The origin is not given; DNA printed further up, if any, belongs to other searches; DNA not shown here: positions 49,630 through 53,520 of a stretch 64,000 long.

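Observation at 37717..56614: Three repeated 'pseudopilin-like gene followed by large glycan-active lipoprotein' dyads: candidate PVC-type polysaccharide-utilisation module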

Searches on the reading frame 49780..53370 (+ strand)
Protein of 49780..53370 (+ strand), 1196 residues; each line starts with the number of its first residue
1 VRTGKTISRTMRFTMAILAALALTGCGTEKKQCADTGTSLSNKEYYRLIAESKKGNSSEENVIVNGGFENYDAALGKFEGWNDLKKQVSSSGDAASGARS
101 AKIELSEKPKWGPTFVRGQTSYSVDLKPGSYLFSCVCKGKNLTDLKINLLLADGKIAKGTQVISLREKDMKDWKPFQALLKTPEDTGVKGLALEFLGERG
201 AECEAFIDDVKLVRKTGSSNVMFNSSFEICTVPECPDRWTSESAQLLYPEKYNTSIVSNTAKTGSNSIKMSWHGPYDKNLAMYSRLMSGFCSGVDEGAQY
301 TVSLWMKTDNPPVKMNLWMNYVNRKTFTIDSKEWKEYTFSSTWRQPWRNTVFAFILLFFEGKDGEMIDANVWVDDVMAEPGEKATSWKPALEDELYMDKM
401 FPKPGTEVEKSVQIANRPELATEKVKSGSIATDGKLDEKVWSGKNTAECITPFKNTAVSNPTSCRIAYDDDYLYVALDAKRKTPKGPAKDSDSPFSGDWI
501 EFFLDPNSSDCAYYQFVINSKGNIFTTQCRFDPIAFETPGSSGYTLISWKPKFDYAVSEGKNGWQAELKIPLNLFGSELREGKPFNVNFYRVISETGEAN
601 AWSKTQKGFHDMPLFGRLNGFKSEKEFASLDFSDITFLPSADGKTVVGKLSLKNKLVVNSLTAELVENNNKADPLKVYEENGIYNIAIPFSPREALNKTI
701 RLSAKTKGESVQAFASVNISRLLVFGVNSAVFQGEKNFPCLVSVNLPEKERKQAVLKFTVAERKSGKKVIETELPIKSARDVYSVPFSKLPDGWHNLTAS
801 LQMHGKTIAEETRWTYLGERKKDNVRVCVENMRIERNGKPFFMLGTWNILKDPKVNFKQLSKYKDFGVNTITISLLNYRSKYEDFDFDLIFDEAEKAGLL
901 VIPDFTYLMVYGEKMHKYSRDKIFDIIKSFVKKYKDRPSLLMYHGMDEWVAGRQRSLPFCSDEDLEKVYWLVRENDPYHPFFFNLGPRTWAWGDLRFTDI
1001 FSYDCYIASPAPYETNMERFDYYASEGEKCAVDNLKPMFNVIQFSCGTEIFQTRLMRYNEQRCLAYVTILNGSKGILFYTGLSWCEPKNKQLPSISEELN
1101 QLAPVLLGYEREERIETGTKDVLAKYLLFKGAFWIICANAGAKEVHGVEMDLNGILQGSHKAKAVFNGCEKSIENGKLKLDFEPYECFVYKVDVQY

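Call 5: search_protein_families(library=pfam, proteins=[window:49780-53370:+], max_evalue=0.01)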
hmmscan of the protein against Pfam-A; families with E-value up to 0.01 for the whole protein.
window:49780-53370:+ (1196 aa): 3 families
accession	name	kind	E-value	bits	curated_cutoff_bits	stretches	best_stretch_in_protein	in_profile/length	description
PF02018.23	CBM_4_9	-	1.5e-08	35.6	25.9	0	61-191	2-125/136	Carbohydrate binding domain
PF06452.16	CBM9_1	-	2.6e-07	31.2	23.4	1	433-583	2-140/185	Carbohydrate family 9 binding domain-like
PF16841.11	CBM60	-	0.00085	20.2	28.2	1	311-380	13-78/91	Ca-dependent carbohydrate-binding module xylan-binding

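Call 6: search_protein_families(library=ncbifam, proteins=[window:49780-53370:+], max_evalue=0.01)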
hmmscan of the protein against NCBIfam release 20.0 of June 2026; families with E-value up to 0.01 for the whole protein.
window:49780-53370:+ (1196 aa): 1 family
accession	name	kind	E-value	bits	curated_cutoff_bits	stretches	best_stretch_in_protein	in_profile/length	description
NF033675.1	NTTRR-F1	subfamily_domain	0.0078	16.3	70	0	60-107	3-44/155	NTTRR-F1 domain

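Call 86: search_solved_structures(query=window:49780-53367:+, max_evalue=0.01)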
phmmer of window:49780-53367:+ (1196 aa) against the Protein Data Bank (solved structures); distinct sequences matched with E-value up to 0.01: 1.
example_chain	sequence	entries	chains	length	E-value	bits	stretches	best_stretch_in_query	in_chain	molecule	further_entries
1i82_A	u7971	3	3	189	5.9e-05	24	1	425-515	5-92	ENDO-1,4-BETA-XYLANASE A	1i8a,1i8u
